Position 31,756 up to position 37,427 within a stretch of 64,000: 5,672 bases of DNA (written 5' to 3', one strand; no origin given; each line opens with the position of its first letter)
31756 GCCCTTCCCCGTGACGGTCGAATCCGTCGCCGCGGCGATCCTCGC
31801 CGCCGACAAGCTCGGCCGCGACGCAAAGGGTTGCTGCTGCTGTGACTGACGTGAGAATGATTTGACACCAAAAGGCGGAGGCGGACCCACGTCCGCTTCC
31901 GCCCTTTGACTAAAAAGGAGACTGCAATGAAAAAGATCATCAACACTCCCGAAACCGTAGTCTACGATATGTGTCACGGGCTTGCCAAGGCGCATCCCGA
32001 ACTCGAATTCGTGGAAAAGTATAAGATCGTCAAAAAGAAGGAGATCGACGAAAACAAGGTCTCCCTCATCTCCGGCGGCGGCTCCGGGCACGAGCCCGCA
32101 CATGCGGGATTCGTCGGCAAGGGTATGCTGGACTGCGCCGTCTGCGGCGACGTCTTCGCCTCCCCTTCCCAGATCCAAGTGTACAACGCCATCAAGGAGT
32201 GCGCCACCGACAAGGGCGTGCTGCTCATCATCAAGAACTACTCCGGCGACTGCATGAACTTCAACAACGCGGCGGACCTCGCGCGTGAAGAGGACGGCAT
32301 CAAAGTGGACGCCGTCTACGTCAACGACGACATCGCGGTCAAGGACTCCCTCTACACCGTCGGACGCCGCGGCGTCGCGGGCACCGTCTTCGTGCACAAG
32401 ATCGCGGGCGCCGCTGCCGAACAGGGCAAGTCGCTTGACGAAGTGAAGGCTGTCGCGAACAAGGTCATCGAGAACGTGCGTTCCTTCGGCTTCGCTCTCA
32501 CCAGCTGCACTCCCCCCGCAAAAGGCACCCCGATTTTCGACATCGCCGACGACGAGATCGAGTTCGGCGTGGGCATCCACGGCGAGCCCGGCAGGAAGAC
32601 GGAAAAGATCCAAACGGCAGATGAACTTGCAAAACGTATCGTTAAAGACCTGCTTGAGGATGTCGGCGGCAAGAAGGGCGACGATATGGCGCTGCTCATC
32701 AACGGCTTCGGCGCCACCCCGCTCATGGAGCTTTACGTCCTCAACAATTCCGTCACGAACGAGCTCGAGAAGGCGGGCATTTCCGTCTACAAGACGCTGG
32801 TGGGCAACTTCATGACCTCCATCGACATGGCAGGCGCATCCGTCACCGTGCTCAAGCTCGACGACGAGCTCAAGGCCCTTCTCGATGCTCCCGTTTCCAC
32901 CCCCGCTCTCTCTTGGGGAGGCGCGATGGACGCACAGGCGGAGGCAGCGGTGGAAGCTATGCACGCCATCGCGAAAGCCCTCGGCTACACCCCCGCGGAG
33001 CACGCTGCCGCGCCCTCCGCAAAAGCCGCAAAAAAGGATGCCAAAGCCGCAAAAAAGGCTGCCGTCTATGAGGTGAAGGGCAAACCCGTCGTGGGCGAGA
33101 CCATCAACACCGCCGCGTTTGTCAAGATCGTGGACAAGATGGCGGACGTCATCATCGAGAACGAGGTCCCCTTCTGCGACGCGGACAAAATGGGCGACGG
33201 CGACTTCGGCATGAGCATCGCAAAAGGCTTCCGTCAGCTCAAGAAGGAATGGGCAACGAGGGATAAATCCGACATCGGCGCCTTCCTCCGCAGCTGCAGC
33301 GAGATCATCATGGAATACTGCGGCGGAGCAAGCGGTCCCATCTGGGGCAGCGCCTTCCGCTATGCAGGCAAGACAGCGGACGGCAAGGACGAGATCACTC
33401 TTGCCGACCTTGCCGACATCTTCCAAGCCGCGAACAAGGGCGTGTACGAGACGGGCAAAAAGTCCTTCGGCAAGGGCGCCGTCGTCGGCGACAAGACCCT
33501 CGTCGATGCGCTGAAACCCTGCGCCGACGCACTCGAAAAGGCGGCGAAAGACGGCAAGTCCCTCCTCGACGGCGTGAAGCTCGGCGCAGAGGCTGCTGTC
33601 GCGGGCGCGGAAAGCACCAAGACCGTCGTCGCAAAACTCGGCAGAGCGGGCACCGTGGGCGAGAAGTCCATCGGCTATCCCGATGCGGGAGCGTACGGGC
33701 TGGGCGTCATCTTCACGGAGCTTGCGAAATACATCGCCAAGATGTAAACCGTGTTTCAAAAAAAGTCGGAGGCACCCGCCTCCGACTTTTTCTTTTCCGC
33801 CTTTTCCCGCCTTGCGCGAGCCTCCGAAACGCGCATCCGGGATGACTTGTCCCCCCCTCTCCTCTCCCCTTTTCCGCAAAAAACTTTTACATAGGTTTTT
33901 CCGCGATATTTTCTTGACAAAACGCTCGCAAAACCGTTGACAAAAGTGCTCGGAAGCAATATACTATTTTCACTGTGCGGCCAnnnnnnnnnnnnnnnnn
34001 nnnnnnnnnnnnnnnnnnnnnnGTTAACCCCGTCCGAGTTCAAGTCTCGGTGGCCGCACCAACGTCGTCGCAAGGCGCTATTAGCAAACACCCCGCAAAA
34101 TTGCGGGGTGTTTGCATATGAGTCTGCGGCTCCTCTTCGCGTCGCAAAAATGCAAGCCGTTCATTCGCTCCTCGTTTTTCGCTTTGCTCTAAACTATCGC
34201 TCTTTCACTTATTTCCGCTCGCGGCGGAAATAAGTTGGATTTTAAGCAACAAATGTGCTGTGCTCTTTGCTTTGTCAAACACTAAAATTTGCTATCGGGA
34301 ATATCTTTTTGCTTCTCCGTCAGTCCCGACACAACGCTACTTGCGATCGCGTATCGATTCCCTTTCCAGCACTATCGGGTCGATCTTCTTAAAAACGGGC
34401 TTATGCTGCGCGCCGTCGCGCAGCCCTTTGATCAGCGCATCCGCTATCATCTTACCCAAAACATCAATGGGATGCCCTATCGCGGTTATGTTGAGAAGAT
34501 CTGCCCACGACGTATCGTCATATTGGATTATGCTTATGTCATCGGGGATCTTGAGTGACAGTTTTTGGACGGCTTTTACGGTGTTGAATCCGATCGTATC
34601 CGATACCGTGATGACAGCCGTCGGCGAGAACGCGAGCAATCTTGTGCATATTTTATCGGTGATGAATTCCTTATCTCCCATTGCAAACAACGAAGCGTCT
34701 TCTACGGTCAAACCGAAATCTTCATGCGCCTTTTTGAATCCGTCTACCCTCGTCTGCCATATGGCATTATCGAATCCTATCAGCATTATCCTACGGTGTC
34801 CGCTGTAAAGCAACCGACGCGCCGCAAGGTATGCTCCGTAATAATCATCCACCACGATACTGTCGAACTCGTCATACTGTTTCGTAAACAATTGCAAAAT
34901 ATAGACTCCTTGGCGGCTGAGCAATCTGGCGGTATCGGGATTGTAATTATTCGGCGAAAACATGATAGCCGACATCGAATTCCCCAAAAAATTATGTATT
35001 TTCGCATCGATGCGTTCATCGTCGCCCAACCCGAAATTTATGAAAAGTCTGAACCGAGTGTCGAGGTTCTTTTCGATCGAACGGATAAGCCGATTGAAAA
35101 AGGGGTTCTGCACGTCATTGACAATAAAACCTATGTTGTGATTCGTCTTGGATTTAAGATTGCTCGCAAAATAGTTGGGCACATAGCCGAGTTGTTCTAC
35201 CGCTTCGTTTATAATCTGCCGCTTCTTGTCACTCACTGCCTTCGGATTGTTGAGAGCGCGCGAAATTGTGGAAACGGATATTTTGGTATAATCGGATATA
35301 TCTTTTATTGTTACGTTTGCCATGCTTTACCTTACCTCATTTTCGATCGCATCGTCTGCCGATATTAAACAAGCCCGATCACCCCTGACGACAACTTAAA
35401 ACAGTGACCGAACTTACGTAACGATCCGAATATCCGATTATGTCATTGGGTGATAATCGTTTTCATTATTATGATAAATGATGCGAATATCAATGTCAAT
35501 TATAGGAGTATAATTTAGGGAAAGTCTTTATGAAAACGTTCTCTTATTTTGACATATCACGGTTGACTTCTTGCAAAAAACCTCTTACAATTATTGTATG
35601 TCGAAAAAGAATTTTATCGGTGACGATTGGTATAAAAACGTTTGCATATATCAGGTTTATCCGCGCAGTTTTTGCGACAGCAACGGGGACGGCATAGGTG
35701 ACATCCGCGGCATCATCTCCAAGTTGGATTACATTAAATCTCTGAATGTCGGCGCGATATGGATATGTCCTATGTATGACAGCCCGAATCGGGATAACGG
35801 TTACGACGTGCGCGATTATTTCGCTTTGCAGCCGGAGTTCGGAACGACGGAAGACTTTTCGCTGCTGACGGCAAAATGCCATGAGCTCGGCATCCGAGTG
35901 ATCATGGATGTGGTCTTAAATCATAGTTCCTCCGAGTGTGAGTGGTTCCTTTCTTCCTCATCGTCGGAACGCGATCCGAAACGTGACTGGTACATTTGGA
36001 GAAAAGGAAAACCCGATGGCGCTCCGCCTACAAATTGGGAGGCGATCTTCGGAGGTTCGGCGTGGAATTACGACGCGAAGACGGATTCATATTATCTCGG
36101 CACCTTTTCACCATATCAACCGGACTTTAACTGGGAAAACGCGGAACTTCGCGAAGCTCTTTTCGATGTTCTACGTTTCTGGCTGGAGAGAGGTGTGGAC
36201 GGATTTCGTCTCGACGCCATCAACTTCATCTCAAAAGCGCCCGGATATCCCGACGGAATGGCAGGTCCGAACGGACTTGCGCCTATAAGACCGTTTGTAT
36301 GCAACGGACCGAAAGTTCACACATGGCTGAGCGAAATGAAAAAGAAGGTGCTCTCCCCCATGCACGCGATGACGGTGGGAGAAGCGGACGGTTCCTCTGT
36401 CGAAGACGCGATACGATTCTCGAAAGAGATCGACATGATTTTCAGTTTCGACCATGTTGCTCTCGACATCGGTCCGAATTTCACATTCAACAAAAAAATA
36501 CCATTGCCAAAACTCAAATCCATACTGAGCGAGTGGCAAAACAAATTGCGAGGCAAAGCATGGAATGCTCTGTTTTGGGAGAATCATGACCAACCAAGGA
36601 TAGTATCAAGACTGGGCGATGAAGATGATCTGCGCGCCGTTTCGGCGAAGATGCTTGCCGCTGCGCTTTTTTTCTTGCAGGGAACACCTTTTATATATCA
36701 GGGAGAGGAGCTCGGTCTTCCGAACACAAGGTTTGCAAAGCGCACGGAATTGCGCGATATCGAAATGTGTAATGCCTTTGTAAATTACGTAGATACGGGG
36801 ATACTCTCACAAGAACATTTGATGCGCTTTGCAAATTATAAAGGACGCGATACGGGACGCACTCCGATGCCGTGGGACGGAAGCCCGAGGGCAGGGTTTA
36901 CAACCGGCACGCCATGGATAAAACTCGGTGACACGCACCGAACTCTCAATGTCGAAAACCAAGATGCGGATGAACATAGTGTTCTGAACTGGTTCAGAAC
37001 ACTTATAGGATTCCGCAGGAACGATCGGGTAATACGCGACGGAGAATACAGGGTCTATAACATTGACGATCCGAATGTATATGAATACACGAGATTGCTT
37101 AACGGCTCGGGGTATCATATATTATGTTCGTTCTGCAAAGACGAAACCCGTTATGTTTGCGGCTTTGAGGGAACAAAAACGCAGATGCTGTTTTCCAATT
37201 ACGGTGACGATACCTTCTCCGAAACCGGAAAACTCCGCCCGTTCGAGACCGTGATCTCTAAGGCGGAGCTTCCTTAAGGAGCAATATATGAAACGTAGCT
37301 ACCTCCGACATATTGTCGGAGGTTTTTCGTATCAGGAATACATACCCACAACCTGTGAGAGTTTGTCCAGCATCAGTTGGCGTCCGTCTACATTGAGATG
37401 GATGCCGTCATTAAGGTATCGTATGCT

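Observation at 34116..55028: ~21-kb lower-G+C carbohydrate-utilisation island wedged between the 3' ends of two tRNA genes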

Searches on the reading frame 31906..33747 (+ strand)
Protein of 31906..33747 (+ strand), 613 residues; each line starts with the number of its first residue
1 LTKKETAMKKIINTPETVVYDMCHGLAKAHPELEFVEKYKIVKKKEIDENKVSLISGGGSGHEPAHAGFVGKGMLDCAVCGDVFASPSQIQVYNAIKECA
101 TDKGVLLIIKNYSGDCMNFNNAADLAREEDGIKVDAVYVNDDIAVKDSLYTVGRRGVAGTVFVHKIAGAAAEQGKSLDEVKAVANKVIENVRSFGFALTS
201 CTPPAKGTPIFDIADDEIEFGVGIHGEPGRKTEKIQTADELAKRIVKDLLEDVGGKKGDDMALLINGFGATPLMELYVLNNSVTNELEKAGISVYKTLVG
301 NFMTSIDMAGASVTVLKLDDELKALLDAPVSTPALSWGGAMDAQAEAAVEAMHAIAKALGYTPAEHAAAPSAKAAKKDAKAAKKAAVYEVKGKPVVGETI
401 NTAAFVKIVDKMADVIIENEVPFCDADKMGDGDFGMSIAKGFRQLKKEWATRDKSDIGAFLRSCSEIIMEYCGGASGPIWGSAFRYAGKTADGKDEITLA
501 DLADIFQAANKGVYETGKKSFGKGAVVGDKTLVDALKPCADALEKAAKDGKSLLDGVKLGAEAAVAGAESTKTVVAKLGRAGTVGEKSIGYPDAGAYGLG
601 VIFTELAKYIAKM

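Call 12: search_protein_families(library=pfam, proteins=[window:31906-33747:+])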
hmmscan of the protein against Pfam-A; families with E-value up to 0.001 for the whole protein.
window:31906-33747:+ (613 aa): 2 families
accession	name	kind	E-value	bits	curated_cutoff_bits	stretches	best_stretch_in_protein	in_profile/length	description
PF02733.22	Dak1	-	9.8e-132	439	31.4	1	25-334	2-313/313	Dak1 domain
PF02734.22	Dak2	-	2.1e-44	151.9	27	1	429-607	2-173/174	DAK2 domain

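Call 38: find_related_loci(query=window:31906-33747:+, collection=genome_contigs, flank=3000)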
Query window:31906-33747:+ (613 aa) in genome_contigs; peptide patterns used: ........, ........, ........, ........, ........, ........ (x = any residue, [..] = any of these).
484 stretches matched a pattern; 178 encode a relative of the query (tblastn E <= 1e-3); the best 80 are kept; 80 distinct loci.
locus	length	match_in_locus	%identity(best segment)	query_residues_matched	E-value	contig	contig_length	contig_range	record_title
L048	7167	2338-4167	97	4-613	0e+0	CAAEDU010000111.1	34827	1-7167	MAG TPA_asm: Clostridia bacterium, isolate HGM11451, WGS project CAAEDU010000000 data, contig: ERS396505_7_k85_193514, w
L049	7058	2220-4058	96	1-613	0e+0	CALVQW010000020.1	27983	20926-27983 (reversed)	MAG: uncultured Clostridia bacterium isolate BRZ_MP__bin75 genome assembly, contig: BRZ_MP__NODE_1508_length_27983_cov_2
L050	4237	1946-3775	94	4-613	0e+0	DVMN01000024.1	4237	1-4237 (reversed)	MAG TPA_asm: Candidatus Limadaptatus stercorigallinarum isolate 1063 CHK57__C85021_L4237_ERR2241743, whole genome shotgu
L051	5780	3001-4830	94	4-613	0e+0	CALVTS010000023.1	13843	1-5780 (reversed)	MAG: uncultured Clostridia bacterium isolate BRZ_V__bin16 genome assembly, contig: BRZ_V__NODE_5342_length_13843_cov_44.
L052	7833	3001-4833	93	4-613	0e+0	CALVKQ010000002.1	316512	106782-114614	MAG: uncultured Clostridia bacterium isolate BRZ_ET__bin92 genome assembly, contig: BRZ_ET__NODE_26_length_316512_cov_23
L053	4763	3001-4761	95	13-599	0e+0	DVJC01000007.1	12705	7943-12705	MAG TPA_asm: Candidatus Limadaptatus stercoravium isolate CHK154-227 CHK154__C8492_L12705_ERR2241939, whole genome shotg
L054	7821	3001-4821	89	8-613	0e+0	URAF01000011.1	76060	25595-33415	uncultured Clostridiales bacterium isolate UMGS814 genome assembly, contig: NODE_108_length_76060_cov_4.344293, whole ge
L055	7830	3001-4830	87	4-613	0e+0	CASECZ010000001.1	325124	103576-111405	uncultured Clostridia bacterium isolate A31_L1_344344_idba_bin.52 genome assembly, contig: A31_L1_344344_idba_bin.52.fa_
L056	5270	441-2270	87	4-613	0e+0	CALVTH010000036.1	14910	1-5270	MAG: uncultured Clostridia bacterium isolate BRZ_LA__bin1 genome assembly, contig: BRZ_LA__NODE_3166_length_14910_cov_8.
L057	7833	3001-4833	87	4-613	0e+0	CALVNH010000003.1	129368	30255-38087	MAG: uncultured Clostridia bacterium isolate BRZ_P__bin69 genome assembly, contig: BRZ_P__NODE_163_length_129368_cov_30.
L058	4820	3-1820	87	8-613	0e+0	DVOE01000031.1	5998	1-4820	MAG TPA_asm: Candidatus Limadaptatus stercoripullorum isolate 10406 CHK104__C232211_L5998_ERR2241852, whole genome shotg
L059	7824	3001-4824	81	4-610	0e+0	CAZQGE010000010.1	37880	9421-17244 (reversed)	MAG TPA_asm: uncultured Bacteroidaceae bacterium isolate SRP335695_co1_96 genome assembly, contig: NODE_443_length_37880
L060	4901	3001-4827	82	3-613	0e+0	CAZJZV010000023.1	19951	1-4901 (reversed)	MAG TPA_asm: uncultured Bacteroidaceae bacterium isolate SRP313737_co1_268 genome assembly, contig: NODE_4236_length_199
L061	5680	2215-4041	84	4-613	0e+0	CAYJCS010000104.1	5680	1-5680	MAG TPA_asm: uncultured Bacteroidaceae bacterium isolate ERP122455_co2_178 genome assembly, contig: NODE_5554_length_568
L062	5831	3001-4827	83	3-613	0e+0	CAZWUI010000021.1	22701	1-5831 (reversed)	MAG TPA_asm: uncultured Bacteroidaceae bacterium isolate SRP350583_co2_434 genome assembly, contig: NODE_3195_length_227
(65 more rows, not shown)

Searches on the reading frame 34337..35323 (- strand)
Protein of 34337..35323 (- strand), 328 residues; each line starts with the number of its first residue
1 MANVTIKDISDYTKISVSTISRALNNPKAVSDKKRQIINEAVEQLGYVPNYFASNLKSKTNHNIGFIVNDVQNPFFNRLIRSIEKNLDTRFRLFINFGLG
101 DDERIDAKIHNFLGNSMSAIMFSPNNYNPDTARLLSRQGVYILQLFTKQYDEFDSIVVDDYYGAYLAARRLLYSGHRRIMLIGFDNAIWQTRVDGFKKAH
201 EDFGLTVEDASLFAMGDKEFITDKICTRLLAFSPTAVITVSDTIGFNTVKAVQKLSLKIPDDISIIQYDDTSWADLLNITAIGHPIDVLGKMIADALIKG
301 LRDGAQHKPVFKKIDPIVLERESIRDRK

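Call 4: search_protein_families(library=pfam, proteins=[window:34337-35323:-])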
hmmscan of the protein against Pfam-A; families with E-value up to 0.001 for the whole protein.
window:34337-35323:- (328 aa): 3 families
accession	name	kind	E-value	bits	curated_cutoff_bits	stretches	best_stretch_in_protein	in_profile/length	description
PF13377.12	Peripla_BP_3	-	3.1e-17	63.6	26.5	1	169-323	2-166/167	Periplasmic binding protein-like domain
PF00532.27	Peripla_BP_1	-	9.5e-15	55.2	22.2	1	61-299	1-259/281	Periplasmic binding proteins and sugar binding domain of LacI family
PF00356.27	LacI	-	4.2e-14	52.5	27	1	5-50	1-46/46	Bacterial regulatory proteins, lacI family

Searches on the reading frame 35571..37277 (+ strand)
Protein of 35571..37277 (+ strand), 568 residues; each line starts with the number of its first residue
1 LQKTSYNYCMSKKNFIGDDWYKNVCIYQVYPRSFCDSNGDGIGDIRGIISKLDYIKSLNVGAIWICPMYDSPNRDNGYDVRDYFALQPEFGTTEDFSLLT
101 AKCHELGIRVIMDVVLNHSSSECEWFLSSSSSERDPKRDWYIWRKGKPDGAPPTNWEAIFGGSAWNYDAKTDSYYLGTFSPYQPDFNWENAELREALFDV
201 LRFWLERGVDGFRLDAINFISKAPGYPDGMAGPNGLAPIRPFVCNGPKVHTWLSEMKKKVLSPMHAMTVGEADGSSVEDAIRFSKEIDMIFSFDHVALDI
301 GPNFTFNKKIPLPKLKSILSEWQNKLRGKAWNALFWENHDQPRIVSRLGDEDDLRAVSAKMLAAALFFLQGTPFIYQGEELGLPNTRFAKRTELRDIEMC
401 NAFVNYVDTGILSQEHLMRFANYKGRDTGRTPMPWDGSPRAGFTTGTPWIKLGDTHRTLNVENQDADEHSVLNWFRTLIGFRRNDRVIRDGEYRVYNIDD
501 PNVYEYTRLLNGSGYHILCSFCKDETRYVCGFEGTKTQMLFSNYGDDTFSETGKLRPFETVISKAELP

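Call 4: search_protein_families(library=pfam, proteins=[window:35571-37277:+])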
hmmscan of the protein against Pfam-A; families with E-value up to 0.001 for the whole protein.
window:35571-37277:+ (568 aa): 1 family
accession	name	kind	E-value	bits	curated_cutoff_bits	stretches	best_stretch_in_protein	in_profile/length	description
PF00128.31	Alpha-amylase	-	6.8e-146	487.4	22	1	28-491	1-446/446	Alpha amylase, catalytic domain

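Call 9: search_solved_structures(query=window:35571-37277:+, max_evalue=1e-50)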
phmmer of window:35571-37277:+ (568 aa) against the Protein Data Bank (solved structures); distinct sequences matched with E-value up to 1e-50: 66 (the best 60 are shown).
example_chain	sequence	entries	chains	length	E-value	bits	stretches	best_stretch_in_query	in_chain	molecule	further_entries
9u7v_A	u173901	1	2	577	1e-159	536.2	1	19-563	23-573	oligo-1,6-glucosidase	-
2ze0_A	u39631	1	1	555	5.4e-155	520.6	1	19-560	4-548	Alpha-glucosidase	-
1uok_A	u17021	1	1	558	2e-154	518.7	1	19-564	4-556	OLIGO-1,6-GLUCOSIDASE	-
5brq_A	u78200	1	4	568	2.3e-149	502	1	18-562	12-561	Glycoside Hydrolase Family 13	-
5do8_B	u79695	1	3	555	5.1e-149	500.9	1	19-562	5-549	Lmo0184 protein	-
5brp_A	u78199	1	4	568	7.8e-149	500.3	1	18-562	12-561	Glycoside Hydrolase Family 13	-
4m8u_A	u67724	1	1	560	5.7e-147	494.1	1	19-562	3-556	Oligo-1,6-glucosidase 1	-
5wcz_A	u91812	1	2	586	5.7e-146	490.8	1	18-562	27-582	Oligo-1,6-glucosidase 1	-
4maz_A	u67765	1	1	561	6.6e-146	490.6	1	19-562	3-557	Oligo-1,6-glucosidase 1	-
4m56_A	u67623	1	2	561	8.2e-146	490.3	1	19-562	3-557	Oligo-1,6-glucosidase 1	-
5zcb_A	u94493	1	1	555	8.9e-146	490.2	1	19-561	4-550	Alpha-glucosidase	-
4mb1_A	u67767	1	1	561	1.5e-145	489.4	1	19-562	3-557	Oligo-1,6-glucosidase 1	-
5zcc_A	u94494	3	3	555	2.1e-145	489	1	19-561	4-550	Alpha-glucosidase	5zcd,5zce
7lv6_B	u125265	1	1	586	2.4e-145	488.7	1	18-562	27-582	Oligo-1,6-glucosidase 1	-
8ids_A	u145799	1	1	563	2.5e-145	488.7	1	19-562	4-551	Alpha-glucosidase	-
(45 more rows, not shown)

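Call 45: search_protein_families(library=ncbifam, proteins=[window:35571-37277:+], max_evalue=0.00001)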
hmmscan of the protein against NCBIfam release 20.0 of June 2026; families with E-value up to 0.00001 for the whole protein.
window:35571-37277:+ (568 aa): 33 families (the best 25 are shown)
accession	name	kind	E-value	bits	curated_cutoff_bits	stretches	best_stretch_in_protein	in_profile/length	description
TIGR02403.1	trehalose_treC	equivalog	6.7e-176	586.1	799.05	1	21-563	2-542/544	alpha,alpha-phosphotrehalase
NF008183.0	PRK10933.1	subfamily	9.7e-167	556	535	1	19-562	6-547/551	alpha,alpha-phosphotrehalase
NF051899.1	BetGalacBglAAgro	equivalog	2e-117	392.8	900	2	19-220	1-202/537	beta-galactosidase BglA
TIGR02456.1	treS_nterm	equivalog_domain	3.6e-84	283.2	678.35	2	20-222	2-204/539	maltose alpha-D-glucosyltransferase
NF041090.1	Cyc-maltodext_AglB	equivalog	3.5e-37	128.3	540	1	43-216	62-207/470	cyclomaltodextrinase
NF041321.1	Alpha-amyl_MalA_Halo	equivalog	7.7e-36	123.7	875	1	17-215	253-425/666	alpha-amylase MalA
NF008051.0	PRK10785.1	equivalog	1.6e-31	109.2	568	1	43-225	176-345/607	maltodextrin glucosidase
TIGR02402.1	trehalose_TreZ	equivalog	5.7e-19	67.8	538.8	1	8-119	80-186/545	malto-oligosyltrehalose trehalohydrolase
NF011083.0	PRK14510.1-2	equivalog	1.4e-18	65.8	1322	1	43-220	220-386/1186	bifunctional glycogen debranching protein GlgX/4-alpha-glucanotransferase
NF007051.0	PRK09505.1-1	equivalog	1.8e-13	49.4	864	1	43-120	236-327/686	alpha-amylase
NF007060.0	PRK09505.2-5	equivalog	2.5e-13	48.9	790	1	43-119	232-322/690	alpha-amylase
NF008967.0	PRK12313.1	equivalog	1.2e-12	47.1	577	1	21-120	145-246/633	1,4-alpha-glucan branching protein GlgB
NF003811.1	PRK05402.1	equivalog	1.1e-11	44.1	741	1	18-120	135-238/619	1,4-alpha-glucan branching protein GlgB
NF007058.0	PRK09505.2-3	equivalog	1.2e-10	40.2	897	1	43-120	247-338/742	alpha-amylase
NF007059.0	PRK09505.2-4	equivalog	3.5e-10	38.8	865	1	43-119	226-316/683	alpha-amylase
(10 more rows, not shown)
